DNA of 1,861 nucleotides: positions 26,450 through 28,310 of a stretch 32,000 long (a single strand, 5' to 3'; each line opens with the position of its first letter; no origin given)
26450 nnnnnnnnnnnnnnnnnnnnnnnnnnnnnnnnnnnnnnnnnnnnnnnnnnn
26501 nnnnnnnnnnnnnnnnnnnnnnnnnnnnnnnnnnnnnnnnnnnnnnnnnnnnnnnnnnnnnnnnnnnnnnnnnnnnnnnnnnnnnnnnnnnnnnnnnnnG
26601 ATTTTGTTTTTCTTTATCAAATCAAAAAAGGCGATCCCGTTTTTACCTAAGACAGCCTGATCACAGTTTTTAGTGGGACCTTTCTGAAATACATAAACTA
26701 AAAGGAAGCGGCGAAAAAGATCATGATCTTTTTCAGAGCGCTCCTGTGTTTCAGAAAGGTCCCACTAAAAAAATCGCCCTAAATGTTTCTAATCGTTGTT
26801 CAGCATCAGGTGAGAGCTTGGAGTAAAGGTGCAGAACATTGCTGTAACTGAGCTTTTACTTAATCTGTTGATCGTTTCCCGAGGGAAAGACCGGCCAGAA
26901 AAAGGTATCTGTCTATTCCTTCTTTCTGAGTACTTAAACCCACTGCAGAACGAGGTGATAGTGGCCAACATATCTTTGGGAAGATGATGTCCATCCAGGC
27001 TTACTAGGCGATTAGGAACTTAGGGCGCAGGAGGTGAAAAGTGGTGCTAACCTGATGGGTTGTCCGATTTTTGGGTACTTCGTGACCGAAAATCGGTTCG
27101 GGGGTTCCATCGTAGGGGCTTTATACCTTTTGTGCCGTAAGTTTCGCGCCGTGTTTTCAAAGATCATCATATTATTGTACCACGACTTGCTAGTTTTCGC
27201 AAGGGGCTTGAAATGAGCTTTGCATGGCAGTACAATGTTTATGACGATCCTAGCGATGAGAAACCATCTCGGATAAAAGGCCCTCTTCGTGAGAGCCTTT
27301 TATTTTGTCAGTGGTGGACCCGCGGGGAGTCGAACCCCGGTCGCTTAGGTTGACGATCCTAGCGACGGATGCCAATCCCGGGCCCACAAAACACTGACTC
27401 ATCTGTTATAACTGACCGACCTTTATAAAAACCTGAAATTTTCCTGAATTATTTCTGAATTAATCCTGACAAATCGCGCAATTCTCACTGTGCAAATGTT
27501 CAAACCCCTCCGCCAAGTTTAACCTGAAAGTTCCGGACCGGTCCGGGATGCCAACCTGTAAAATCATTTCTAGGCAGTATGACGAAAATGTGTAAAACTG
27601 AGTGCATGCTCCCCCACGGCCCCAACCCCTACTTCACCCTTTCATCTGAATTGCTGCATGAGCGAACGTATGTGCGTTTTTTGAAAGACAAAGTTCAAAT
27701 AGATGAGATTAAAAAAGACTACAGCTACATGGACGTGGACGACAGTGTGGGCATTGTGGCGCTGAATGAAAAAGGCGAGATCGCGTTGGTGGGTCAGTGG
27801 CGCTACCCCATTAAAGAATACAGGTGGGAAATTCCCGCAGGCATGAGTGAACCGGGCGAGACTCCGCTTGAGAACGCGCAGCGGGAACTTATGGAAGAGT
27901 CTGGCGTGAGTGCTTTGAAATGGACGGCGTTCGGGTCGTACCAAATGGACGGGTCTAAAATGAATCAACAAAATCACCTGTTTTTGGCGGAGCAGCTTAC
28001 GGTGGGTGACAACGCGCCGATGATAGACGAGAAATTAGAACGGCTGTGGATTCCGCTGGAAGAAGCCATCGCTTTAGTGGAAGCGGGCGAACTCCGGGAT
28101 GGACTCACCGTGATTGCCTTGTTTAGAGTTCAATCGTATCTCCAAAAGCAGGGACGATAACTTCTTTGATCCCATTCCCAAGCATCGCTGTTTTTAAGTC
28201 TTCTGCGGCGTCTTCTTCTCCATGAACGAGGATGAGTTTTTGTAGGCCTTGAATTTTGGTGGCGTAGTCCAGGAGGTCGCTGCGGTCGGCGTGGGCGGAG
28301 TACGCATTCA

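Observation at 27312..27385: Stand-alone tmRNA-like tRNA-like domain (74 nt) lacking any mRNA-like domain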

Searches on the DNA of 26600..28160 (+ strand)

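Call 4: search_rna_families(source=window, start=27000, end=27700, threshold=evalue, max_evalue=10, show_alignments=6)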
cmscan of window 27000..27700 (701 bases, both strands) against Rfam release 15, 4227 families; matches with E-value up to 10: 5.
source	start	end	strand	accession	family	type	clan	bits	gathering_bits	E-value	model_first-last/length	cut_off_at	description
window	27312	27385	-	RF00023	tmRNA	Gene;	CL00001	38.3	47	9.6e-14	1-374/374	no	transfer-messenger RNA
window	27316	27385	-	RF01684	mascRNA-menRNA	Gene;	-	33.4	42.5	6.7e-05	1-56/56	no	MALAT1-associated small cytoplasmic RNA/MEN beta RNA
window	27273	27339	-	RF04321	tmRNA_permuted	Gene;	-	18.2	47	0.16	36-97/213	no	permuted transfer-messenger RNA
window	27273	27302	-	RF01388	isrD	Gene; sRNA;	-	14.1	37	6.5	1-51/51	no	isrD Hfq binding RNA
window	27273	27366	-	RF01394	isrK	Gene; sRNA;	-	13.2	50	3.4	1-77/77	no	isrK Hfq binding RNA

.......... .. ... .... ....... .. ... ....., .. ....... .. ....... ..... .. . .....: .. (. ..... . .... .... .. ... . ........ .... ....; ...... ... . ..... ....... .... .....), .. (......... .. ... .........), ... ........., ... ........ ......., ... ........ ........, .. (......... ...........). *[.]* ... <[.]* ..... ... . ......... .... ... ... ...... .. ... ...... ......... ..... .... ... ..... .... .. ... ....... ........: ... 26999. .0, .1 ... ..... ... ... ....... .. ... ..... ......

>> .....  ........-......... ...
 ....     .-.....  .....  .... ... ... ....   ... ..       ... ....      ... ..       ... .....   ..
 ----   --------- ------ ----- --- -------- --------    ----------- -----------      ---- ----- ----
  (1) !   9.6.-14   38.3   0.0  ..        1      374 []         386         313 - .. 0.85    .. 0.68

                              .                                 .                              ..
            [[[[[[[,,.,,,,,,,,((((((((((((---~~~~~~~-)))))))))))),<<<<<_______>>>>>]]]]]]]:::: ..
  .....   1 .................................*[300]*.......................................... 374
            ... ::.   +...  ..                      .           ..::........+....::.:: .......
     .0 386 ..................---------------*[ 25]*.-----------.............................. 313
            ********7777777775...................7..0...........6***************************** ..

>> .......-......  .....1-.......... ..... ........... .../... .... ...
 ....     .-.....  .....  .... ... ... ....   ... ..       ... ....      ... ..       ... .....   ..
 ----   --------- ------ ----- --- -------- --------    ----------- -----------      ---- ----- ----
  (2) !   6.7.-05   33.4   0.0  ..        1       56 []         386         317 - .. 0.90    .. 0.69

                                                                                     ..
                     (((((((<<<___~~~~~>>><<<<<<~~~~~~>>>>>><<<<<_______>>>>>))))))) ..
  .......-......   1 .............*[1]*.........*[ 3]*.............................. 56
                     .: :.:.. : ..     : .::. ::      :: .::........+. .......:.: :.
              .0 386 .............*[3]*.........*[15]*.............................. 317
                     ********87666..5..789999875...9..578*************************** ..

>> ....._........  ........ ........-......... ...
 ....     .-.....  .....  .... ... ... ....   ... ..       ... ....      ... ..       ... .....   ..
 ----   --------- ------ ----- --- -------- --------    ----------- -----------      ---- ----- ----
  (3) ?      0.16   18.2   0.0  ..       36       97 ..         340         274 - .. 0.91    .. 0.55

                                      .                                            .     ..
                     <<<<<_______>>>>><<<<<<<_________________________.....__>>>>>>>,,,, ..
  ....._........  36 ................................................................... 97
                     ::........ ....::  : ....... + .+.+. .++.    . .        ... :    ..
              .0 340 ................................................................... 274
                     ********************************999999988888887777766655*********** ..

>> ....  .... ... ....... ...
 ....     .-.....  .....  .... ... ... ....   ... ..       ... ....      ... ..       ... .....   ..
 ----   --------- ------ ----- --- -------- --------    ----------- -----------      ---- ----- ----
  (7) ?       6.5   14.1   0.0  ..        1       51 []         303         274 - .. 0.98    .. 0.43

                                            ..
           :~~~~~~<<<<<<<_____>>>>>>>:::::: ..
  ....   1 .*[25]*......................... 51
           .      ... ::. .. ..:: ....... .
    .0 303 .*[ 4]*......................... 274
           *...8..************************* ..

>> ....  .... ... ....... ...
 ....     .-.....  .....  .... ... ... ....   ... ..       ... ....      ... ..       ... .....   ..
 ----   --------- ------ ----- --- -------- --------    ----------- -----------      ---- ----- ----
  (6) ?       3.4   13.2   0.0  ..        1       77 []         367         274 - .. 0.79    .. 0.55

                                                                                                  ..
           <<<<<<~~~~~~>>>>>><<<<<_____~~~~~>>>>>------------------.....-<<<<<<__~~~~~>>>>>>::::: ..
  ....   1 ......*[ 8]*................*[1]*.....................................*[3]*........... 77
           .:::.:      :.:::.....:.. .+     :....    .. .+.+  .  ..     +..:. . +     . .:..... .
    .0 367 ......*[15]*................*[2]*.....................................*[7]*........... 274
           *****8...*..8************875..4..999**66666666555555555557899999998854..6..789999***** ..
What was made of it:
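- On tmRNA (RF00023): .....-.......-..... aligns to the model's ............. (call 4). The whole RNA is 74 nt, and about 300 model positions are deleted (call 4). 38.3 bits against 47 (call 4). The junction is GUC/GAC Watson-Crick, and the model's GAC...GGAC positions are gapped (call 4).
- On tRNA (RF00005): Within clan CL00001 the tmRNA match outscored any tRNA match (call 4).
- Closest known: Canonical tmRNA. Same: Shared features are the alanine identity set, the T-loop consensus GGUUCGAnUCC, a GG-containing segment after the acceptor stem, and a helix leaving between that segment and the T arm (call 4).
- Closest known: Canonical tmRNA. Different: The score is 38.3 bits against a cut-off of 47 (call 4).
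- Closest known: mascRNA / MEN-beta tRNA-like RNAs. Same: It is a compact tRNA-like fold with acceptor, short D-like, anticodon-like and T helices; the score is 33.4 bits (call 4).
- Checked: The permissive scan gives tmRNA RF00023 as the best family: 38.3 bits against a cut-off of 47, matching model positions 1-374 with the central ~300 positions deleted. mascRNA scores 33.4 bits (call 4).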

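Call 7: search_dna_similar(query=window:26700-27700:+, collection=ecoli_genomes, mode=near, max_rows=10)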
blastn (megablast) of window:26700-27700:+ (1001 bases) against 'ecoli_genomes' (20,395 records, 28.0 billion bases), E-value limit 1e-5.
No match.

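Call 10: search_dna_similar(query=window:27250-27450:-, collection=phages, mode=distant, max_rows=15, max_evalue=0.01)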
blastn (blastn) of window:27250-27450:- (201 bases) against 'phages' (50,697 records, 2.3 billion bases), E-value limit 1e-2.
No match.
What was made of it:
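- Tried and rejected: Phage, plasmid or E. coli origin by BLAST: no match in the E. coli genomes or in the phage collection (calls 7, 10).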

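Call 20: search_rna_families(source=window, start=26600, end=27260, threshold=evalue, max_evalue=10, show_alignments=2)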
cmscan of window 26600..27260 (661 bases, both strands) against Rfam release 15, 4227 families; matches with E-value up to 10: 8.
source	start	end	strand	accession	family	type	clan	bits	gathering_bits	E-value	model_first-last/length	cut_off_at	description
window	26667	26771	-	RF04128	MIR8562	Gene; miRNA;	-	27.9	211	0.005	1-242/242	no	MIR8562 microRNA precursor family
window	26668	26770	+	RF04205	MIR2606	Gene; miRNA;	-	26.7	139.7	0.11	25-141/165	no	MIR2606 microRNA precursor family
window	26672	26766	+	RF04134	MIR7504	Gene; miRNA;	-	22.6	83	0.21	1-124/124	no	MIR7504 microRNA precursor family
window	26664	26774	-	RF00695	MIR398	Gene; miRNA;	-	18.2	55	0.25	1-109/109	no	MIR398 microRNA precursor family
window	26666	26772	-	RF01018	mir-569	Gene; miRNA;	-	17.2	110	2.9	1-95/95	no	mir-569 microRNA precursor family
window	26665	26773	-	RF03792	MIR6462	Gene; miRNA;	-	16.8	96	4.3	1-119/119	no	MIR6462 microRNA precursor family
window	26674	26765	-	RF02516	MIR393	Gene; miRNA;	-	15.5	60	2.1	1-126/126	no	mir-393 microRNA precursor family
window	26659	26763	-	RF02634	EF3314_EF3315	Gene; sRNA;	-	12.5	100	3.4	1-141/141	no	Enterococcus sRNA EF3314_EF3315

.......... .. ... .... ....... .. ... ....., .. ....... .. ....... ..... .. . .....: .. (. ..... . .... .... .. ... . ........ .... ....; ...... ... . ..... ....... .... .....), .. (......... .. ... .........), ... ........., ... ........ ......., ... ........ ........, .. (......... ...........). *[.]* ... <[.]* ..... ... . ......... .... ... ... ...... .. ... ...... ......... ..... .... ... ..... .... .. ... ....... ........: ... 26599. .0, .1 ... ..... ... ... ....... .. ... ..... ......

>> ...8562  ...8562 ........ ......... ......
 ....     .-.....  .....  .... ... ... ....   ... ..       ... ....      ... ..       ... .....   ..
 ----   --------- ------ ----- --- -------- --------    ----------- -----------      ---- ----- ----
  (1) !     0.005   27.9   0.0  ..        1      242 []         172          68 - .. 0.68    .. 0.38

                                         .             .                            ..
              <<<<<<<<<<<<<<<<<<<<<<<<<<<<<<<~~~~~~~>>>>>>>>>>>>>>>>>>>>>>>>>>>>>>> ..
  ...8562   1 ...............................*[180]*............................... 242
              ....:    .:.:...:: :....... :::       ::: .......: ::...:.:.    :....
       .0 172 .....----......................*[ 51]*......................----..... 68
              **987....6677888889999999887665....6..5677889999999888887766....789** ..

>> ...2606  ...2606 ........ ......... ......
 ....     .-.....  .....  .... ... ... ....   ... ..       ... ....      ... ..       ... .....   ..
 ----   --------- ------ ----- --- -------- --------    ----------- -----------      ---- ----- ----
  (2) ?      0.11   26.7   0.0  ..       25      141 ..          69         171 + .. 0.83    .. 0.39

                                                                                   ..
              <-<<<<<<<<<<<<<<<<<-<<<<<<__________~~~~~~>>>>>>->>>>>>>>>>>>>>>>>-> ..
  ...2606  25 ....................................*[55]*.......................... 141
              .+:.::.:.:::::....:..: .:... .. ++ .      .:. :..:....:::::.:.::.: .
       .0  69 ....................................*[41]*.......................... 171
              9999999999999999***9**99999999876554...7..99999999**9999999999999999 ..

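Call 51: search_rna_families(sources=[L002, L003, L194, L195, L344, L183, L317, L168, L158], threshold=gathering)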
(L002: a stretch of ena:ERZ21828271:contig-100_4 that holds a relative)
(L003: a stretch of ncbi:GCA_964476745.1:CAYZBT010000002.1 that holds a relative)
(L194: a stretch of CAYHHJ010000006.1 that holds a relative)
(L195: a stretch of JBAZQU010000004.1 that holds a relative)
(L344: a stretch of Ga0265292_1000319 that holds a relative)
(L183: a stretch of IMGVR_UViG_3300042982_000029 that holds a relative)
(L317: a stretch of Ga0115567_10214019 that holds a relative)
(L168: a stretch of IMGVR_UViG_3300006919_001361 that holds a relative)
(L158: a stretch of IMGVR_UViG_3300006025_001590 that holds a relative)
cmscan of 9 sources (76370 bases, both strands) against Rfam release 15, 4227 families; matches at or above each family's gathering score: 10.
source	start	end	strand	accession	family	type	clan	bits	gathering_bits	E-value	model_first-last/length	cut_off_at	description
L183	9531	9603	-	RF00005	tRNA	Gene; tRNA;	CL00001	64.9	29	9.5e-12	1-71/71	no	tRNA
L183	9294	9366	-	RF00005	tRNA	Gene; tRNA;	CL00001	64.5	29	1.2e-11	1-71/71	no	tRNA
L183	9368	9450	-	RF00023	tmRNA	Gene;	CL00001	59.8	47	8.6e-21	1-374/374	no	transfer-messenger RNA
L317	263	337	+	RF00023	tmRNA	Gene;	CL00001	59.8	47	8.1e-21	1-374/374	no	transfer-messenger RNA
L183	9869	9940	-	RF00005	tRNA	Gene; tRNA;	CL00001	59.5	29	3e-10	1-71/71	no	tRNA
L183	9127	9201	-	RF00005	tRNA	Gene; tRNA;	CL00001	56.6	29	1.8e-09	1-71/71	no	tRNA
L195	6640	6711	+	RF00005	tRNA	Gene; tRNA;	CL00001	56.1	29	2.4e-09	1-71/71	no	tRNA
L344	7187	7258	+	RF00005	tRNA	Gene; tRNA;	CL00001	56.1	29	2.4e-09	1-71/71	no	tRNA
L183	10043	10115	-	RF00005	tRNA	Gene; tRNA;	CL00001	53.1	29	1.7e-08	1-71/71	no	tRNA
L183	9718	9790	-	RF00005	tRNA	Gene; tRNA;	CL00001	50.8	29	7.2e-08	1-71/71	no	tRNA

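Call 78: build_rna_model(alignment_id=A7, structure=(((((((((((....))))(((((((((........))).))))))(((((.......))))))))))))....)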
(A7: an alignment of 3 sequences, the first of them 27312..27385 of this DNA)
Model R1 built from alignment A7 (3 sequences, 74 columns); structure: as given.
model positions 74; base pairs 25; branch points 2; effective number of sequences 0.94; information 0.763 bits per position. Calibrated on 0.2 Mb of random sequence (short: E-values are rough).
structure used (alignment columns):
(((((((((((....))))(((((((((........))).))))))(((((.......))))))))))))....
